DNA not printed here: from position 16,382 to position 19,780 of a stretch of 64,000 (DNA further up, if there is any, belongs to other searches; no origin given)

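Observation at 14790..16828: Mini-island in the 3' end of the RND permease gene: ~140-bp direct repeat, replacement gene end, displaced decayed old end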

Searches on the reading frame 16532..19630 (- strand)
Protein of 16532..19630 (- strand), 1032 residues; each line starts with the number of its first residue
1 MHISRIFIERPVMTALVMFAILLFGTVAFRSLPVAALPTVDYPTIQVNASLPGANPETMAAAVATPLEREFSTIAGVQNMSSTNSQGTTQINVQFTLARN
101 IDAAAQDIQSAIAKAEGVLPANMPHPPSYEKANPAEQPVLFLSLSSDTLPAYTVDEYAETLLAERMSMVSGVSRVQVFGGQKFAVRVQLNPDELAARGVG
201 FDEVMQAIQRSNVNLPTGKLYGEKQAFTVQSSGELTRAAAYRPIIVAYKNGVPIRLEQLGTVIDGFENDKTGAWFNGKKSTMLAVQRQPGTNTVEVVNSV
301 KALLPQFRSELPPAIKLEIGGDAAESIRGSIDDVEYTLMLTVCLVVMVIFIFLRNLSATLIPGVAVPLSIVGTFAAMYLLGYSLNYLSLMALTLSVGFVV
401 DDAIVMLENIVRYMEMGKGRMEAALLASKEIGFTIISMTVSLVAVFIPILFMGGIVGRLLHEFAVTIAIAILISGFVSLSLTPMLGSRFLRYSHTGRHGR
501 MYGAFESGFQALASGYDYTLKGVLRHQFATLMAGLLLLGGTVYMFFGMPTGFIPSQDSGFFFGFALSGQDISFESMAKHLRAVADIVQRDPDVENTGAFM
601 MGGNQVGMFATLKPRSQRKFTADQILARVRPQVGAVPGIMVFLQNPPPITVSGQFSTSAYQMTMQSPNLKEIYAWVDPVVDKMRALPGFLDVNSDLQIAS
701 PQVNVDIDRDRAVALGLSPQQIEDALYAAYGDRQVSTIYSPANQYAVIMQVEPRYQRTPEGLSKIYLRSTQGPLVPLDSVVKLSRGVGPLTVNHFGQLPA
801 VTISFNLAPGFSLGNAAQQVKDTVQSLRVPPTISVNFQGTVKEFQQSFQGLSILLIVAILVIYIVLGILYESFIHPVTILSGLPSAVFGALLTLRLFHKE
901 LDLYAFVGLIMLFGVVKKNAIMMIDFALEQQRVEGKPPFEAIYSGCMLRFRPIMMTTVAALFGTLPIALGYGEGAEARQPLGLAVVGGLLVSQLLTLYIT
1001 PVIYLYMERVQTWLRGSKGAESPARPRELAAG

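Call 6: search_protein_families(library=pfam, proteins=[window:16532-19630:-], max_evalue=0.1)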
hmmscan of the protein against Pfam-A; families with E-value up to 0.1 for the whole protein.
window:16532-19630:- (1032 aa): 4 families
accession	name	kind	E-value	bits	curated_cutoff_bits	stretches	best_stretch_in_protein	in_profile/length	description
PF00873.25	ACR_tran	-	0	1036.4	28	1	3-1007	1-1020/1021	AcrB/AcrD/AcrF family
PF03176.21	MMPL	-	3e-10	40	20.5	2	258-485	63-298/333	MMPL family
PF02355.23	SecD_SecF_C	-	3.4e-05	23.8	20.5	1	851-1008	33-187/189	Protein export membrane protein SecD/SecF, C-terminal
PF19803.4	DUF6286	-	0.033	15.1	35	0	61-115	38-91/108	Family of unknown function (DUF6286)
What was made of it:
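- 16532..19630 (-): Intact RND (HAE1-type) efflux permease gene, 1032 aa. It is the second gene of an MFP-RND operon; the MFP gene lies at about 19645-20964. Pfam ACR_tran covers positions 1-1020 of 1021, 1036 bits (call 6).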

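Call 14: find_related_loci(query=window:16532-19630:-, collection=genome_contigs, flank=6000)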
Query window:16532-19630:- (1032 aa) in genome_contigs; peptide patterns used: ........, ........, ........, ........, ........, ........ (x = any residue, [..] = any of these).
600 stretches matched a pattern (row limit reached: there are more); 599 encode a relative of the query (tblastn E <= 1e-3); the best 80 are kept; 80 distinct loci.
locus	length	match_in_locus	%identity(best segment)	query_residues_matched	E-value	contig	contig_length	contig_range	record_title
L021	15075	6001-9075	71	1-1023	0e+0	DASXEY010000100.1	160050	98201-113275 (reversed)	MAG TPA_asm: Bryobacteraceae bacterium isolate SMAG_U5124 k141_698875, whole genome shotgun sequence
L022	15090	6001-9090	71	1-1024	0e+0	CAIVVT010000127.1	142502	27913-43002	MAG: uncultured Acidobacteriia bacterium isolate AM_bin-3339 genome assembly, contig: bin-3339:127/332, whole genome sho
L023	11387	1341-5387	69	1-1018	0e+0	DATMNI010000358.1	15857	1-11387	MAG TPA_asm: Candidatus Acidiferrales bacterium isolate SMAG_U12846 k141_1028113, whole genome shotgun sequence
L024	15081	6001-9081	66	1-1028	0e+0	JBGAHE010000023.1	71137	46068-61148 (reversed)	MAG: Bryobacteraceae bacterium isolate MAG_MBR_H125.49 MBRH125-49_opera_contig_1434, whole genome shotgun sequence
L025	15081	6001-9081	66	3-1026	0e+0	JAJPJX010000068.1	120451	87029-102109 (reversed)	MAG: Solibacteraceae bacterium isolate Centralia_MAG_57 k107_26702683, whole genome shotgun sequence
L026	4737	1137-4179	68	1-1024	0e+0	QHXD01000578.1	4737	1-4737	MAG: Acidobacteria bacterium isolate gp5 AA63 14_1009_16_40cm_scaffold_134367_curated, whole genome shotgun sequence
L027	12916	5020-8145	61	1-1026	0e+0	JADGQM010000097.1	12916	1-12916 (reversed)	MAG: Syntrophobacteraceae bacterium isolate Chersky.40_12 contig-100_1169, whole genome shotgun sequence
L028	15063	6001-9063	61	2-1018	0e+0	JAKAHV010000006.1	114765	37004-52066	MAG: Nitrospirae bacterium isolate WY3.bin132 NODE_229_length_114765_cov_2.348096, whole genome shotgun sequence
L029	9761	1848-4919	63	1-1018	0e+0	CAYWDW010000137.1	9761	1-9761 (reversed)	MAG TPA_asm: uncultured Heliobacteriaceae bacterium isolate binchicken_co27_206 genome assembly, contig: NODE_12365_leng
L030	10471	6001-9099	61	6-1032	0e+0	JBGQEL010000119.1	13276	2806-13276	MAG: Candidatus Methylomirabilia bacterium isolate OBJ2_061818_090_8 k141_2577870_length_13276_cov_17.0368, whole genome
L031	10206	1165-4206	60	4-1014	0e+0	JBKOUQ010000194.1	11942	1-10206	MAG: Candidatus Methylomirabilota bacterium isolate GM_HAYS_MAG_00022 GM_HAYS_000000101023, whole genome shotgun sequenc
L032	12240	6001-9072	61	1-1018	0e+0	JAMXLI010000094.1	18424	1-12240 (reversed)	MAG: Acidobacteriales bacterium isolate Bin.001_Pasture k127_3188800, whole genome shotgun sequence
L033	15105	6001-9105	59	3-1028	0e+0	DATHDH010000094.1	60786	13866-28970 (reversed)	MAG TPA_asm: Dissulfurispiraceae bacterium isolate SMAG_U12388 k141_354432, whole genome shotgun sequence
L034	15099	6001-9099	60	1-1028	0e+0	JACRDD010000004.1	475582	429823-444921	MAG: Desulfobacterales bacterium isolate NC_groundwater_1663_Pr3_B-0.1um_60_182 SR-2_scaffold_141_332173, whole genome s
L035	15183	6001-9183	59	1-1021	0e+0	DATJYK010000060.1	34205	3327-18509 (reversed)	MAG TPA_asm: Terriglobia bacterium isolate SMAG_U15150 k141_3230437, whole genome shotgun sequence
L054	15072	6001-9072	58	1-1020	0e+0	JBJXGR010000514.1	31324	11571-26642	MAG: Bryobacteraceae bacterium isolate F1F2.bin.195 k127_5667445, whole genome shotgun sequence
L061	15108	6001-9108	57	1-1032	0e+0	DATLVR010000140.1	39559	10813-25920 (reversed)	MAG TPA_asm: Verrucomicrobiia bacterium isolate SMAG_U13197 k141_328713, whole genome shotgun sequence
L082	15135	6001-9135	51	1-1032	0e+0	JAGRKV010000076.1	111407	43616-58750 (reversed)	MAG: Hyphomicrobiaceae bacterium isolate HKST-UBA48 k127_3095674, whole genome shotgun sequence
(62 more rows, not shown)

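Call 34: find_homologous_proteins(query=window:16532-19630:-, max_evalue=1e-100)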
Query window:16532-19630:- (1032 aa): 8000 proteins with E <= 1e-100 among 8000 candidates; the best 120 are listed.
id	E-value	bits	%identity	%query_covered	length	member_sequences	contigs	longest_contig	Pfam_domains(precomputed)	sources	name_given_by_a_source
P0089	0.0e+0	2255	100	100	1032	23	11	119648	PF03176.22,PF00873.26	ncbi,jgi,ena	ncbi:MAG: efflux RND transporter permease subunit [Bryobacteraceae bacterium]|jgi:HAE1 family hydrop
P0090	0.0e+0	2121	94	100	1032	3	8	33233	PF03176.22,PF02355.23,PF00873.26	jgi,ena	jgi:HAE1 family hydrophobic/amphiphilic exporter-1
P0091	0.0e+0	2113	94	100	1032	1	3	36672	PF03176.22,PF00873.26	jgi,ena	jgi:HAE1 family hydrophobic/amphiphilic exporter-1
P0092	0.0e+0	2113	94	100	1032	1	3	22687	PF03176.22,PF00873.26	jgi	jgi:HAE1 family hydrophobic/amphiphilic exporter-1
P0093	0.0e+0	2112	94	100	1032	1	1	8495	PF03176.22,PF00873.26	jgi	-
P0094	0.0e+0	2091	92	100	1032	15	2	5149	PF03176.22,PF00873.26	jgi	jgi:HAE1 family hydrophobic/amphiphilic exporter-1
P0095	0.0e+0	2077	92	100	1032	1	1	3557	PF03176.22,PF00873.26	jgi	jgi:HAE1 family hydrophobic/amphiphilic exporter-1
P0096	0.0e+0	2051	90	100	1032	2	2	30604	PF03176.22,PF00873.26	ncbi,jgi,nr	ncbi:MAG TPA: efflux RND transporter permease subunit [Bryobacteraceae bacterium]|nr:efflux RND tran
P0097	0.0e+0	2040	89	100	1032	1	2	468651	PF03176.22,PF00873.26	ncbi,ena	-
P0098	0.0e+0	1981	87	100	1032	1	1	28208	PF03176.22,PF00873.26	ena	-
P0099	0.0e+0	1975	87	100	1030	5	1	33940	PF03176.22,PF00873.26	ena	-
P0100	0.0e+0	1955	86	100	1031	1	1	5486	PF03176.22,PF02355.23,PF00873.26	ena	-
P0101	0.0e+0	1953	85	100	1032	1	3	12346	PF03176.22,PF02355.23,PF00873.26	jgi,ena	jgi:HAE1 family hydrophobic/amphiphilic exporter-1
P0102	0.0e+0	1953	85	100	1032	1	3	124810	PF03176.22,PF02355.23,PF00873.26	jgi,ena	jgi:HAE1 family hydrophobic/amphiphilic exporter-1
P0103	0.0e+0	1950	85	100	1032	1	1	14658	PF03176.22,PF02355.23,PF00873.26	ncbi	-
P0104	0.0e+0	1949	85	100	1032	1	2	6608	PF03176.22,PF02355.23,PF00873.26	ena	-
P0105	0.0e+0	1948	85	100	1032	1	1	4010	PF03176.22,PF02355.23,PF00873.26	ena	-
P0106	0.0e+0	1947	85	100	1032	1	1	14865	PF03176.22,PF02355.23,PF00873.26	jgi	jgi:HAE1 family hydrophobic/amphiphilic exporter-1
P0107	0.0e+0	1947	84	100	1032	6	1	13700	PF03176.22,PF00873.26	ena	-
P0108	0.0e+0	1944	85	100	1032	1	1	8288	PF03176.22,PF00873.26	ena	-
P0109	0.0e+0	1944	85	100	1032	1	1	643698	PF03176.22,PF00873.26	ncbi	ncbi:MAG: efflux RND transporter permease subunit [Bryobacteraceae bacterium]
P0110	0.0e+0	1941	85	100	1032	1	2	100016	PF03176.22,PF00873.26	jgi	-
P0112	0.0e+0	1940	85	100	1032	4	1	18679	PF03176.22,PF00873.26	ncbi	-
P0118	0.0e+0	1932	84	100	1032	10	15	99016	PF03176.22,PF00873.26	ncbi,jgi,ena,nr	ncbi:MAG TPA: efflux RND transporter permease subunit [Bryobacteraceae bacterium]|jgi:HAE1 family hy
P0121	0.0e+0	1928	85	100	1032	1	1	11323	PF03176.22,PF02355.23,PF00873.26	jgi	jgi:HAE1 family hydrophobic/amphiphilic exporter-1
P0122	0.0e+0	1927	84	100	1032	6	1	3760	PF03176.22,PF02355.23,PF00873.26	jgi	jgi:hydrophobic/amphiphilic exporter-1 (mainly G- bacteria), HAE1 family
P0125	0.0e+0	1922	84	100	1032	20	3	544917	PF03176.22,PF00873.26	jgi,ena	jgi:HAE1 family hydrophobic/amphiphilic exporter-1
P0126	0.0e+0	1916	83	100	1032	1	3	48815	PF03176.22,PF02355.23,PF00873.26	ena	-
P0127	0.0e+0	1913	83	100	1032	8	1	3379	PF03176.22,PF02355.23,PF00873.26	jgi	jgi:HAE1 family hydrophobic/amphiphilic exporter-1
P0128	0.0e+0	1913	84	100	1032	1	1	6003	PF03176.22,PF00873.26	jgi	jgi:hydrophobic/amphiphilic exporter-1 (mainly G- bacteria), HAE1 family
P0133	0.0e+0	1907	83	100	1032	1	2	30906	PF03176.22,PF02355.23,PF00873.26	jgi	jgi:HAE1 family hydrophobic/amphiphilic exporter-1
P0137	0.0e+0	1900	83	100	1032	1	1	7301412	PF03176.22,PF02355.23,PF00873.26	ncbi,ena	-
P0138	0.0e+0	1897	83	100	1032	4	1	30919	PF02355.23,PF00873.26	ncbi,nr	ncbi:MAG TPA: efflux RND transporter permease subunit [Bryobacteraceae bacterium]|nr:efflux RND tran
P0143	0.0e+0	1894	84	98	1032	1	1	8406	PF03176.22,PF00873.26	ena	-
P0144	0.0e+0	1894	82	100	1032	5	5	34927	PF03176.22,PF02355.23,PF00873.26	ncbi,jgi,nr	ncbi:MAG TPA: efflux RND transporter permease subunit [Bryobacteraceae bacterium]|jgi:HAE1 family hy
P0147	0.0e+0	1885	82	100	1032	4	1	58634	PF03176.22,PF02355.23,PF00873.26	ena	-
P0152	0.0e+0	1878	82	100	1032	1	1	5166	PF03176.22,PF00873.26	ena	-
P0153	0.0e+0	1878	83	99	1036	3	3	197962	PF02355.23,PF00873.26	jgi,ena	-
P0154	0.0e+0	1876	81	100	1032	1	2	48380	PF03176.22,PF02355.23,PF00873.26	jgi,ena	-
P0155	0.0e+0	1874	81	100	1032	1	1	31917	PF03176.22,PF02355.23,PF00873.26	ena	-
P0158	0.0e+0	1861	81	100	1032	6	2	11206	PF03176.22,PF00873.26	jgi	jgi:HAE1 family hydrophobic/amphiphilic exporter-1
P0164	0.0e+0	1766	77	100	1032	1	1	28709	PF03176.22,PF02355.23,PF00873.26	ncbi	-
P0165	0.0e+0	1760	76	100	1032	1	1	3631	PF03176.22,PF02355.23,PF00873.26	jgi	jgi:HAE1 family hydrophobic/amphiphilic exporter-1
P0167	0.0e+0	1756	76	100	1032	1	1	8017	PF03176.22,PF00873.26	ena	-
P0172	0.0e+0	1748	76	100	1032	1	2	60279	PF03176.22,PF00873.26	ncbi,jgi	jgi:HAE1 family hydrophobic/amphiphilic exporter-1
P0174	0.0e+0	1743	75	100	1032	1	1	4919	PF03176.22,PF00873.26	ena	-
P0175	0.0e+0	1742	76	100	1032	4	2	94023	PF03176.22,PF00873.26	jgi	jgi:HAE1 family hydrophobic/amphiphilic exporter-1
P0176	0.0e+0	1742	77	98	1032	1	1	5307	PF03176.22,PF02355.23,PF00873.26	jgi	jgi:HAE1 family hydrophobic/amphiphilic exporter-1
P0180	0.0e+0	1738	76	100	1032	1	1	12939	PF03176.22,PF02355.23,PF00873.26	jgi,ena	jgi:HAE1 family hydrophobic/amphiphilic exporter-1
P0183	0.0e+0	1737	76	99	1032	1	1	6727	PF03176.22,PF00873.26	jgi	jgi:HAE1 family hydrophobic/amphiphilic exporter-1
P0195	0.0e+0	1729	76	99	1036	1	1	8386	PF03176.22,PF00873.26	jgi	jgi:HAE1 family hydrophobic/amphiphilic exporter-1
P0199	0.0e+0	1728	76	99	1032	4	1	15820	PF03176.22,PF02355.23,PF00873.26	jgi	jgi:hydrophobic/amphiphilic exporter-1 (mainly G- bacteria), HAE1 family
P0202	0.0e+0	1727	75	99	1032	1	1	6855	PF03176.22,PF00873.26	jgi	jgi:HAE1 family hydrophobic/amphiphilic exporter-1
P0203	0.0e+0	1726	76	99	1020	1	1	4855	PF03176.22,PF02355.23,PF00873.26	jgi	-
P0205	0.0e+0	1723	74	100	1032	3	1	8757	PF03176.22,PF02355.23,PF00873.26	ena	-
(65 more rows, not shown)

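Call 35: find_encoding_contigs(protein=P0090, flank=6000, max_places=2)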
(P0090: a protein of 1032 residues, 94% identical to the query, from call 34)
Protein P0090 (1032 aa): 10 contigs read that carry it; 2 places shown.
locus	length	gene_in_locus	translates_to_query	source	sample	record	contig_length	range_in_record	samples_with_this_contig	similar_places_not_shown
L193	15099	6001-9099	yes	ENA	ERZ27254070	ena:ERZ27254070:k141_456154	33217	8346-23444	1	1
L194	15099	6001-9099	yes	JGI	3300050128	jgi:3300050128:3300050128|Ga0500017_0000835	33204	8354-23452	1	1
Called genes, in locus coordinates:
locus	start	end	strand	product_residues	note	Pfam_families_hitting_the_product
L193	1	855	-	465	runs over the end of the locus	PF11762:Arabinose_Iso_C (weak), PF02952:Fucose_iso_C (faint)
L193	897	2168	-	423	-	-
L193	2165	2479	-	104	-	PF07238:PilZ (weak)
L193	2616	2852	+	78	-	PF20586:DUF6788 (weak)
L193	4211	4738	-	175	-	PF12867:DinB_2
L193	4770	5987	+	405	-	PF25917:BSH_RND, PF25944:Beta-barrel_RND, PF25954:Beta-barrel_RND_2, PF25967:RND-MFP_C, PF25975:CzcB_C (weak), PF25989:YknX_C (weak)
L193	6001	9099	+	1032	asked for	PF00873:ACR_tran, PF03176:MMPL, PF02355:SecD_SecF_C (faint)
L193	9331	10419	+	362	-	PF00383:dCMP_cyt_deam_1, PF14437:MafB19-deam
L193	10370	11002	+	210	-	PF00293:NUDIX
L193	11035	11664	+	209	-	PF00873:ACR_tran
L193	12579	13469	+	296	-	-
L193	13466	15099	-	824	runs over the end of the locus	PF00034:Cytochrom_C (weak), PF13442:Cytochrome_CBB3, PF01011:PQQ, PF13570:Beta-prop_ACSF4 (faint), PF13360:PQQ_2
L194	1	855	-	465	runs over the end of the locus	PF11762:Arabinose_Iso_C (weak), PF02952:Fucose_iso_C (faint)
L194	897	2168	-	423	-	-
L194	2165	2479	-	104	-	PF07238:PilZ (weak)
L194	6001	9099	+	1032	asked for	PF00873:ACR_tran, PF03176:MMPL, PF02355:SecD_SecF_C (faint)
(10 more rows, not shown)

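Call 36: find_encoding_contigs(protein=P0096, flank=6000, max_places=2)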
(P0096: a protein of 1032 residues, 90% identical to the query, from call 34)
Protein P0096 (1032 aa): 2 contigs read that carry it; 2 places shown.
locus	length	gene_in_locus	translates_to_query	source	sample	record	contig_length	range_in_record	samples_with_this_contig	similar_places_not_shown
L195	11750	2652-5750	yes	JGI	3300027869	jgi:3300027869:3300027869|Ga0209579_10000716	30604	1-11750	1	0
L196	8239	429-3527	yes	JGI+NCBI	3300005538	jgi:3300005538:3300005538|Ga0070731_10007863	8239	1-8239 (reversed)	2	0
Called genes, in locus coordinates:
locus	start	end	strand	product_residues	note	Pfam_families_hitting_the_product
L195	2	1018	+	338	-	?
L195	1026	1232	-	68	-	-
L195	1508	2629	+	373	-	PF25917:BSH_RND, PF25944:Beta-barrel_RND, PF25954:Beta-barrel_RND_2, PF25967:RND-MFP_C, PF25975:CzcB_C (weak), PF25989:YknX_C (weak)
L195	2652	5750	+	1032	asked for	PF00873:ACR_tran, PF03176:MMPL (weak)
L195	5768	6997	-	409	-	PF12704:MacB_PCD, PF02687:FtsX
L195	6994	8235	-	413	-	PF12704:MacB_PCD, PF02687:FtsX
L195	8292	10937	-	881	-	PF12704:MacB_PCD, PF02687:FtsX, PF12704:MacB_PCD, PF02687:FtsX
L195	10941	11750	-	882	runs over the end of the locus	PF12704:MacB_PCD, PF02687:FtsX, PF12704:MacB_PCD, PF02687:FtsX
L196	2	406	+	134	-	PF25944:Beta-barrel_RND, PF25967:RND-MFP_C, PF25975:CzcB_C (weak), PF25989:YknX_C (weak)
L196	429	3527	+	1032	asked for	PF00873:ACR_tran, PF03176:MMPL (weak)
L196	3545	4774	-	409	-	PF12704:MacB_PCD, PF02687:FtsX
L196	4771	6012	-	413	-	PF12704:MacB_PCD, PF02687:FtsX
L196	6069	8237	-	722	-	PF12704:MacB_PCD, PF02687:FtsX, PF12704:MacB_PCD, PF02687:FtsX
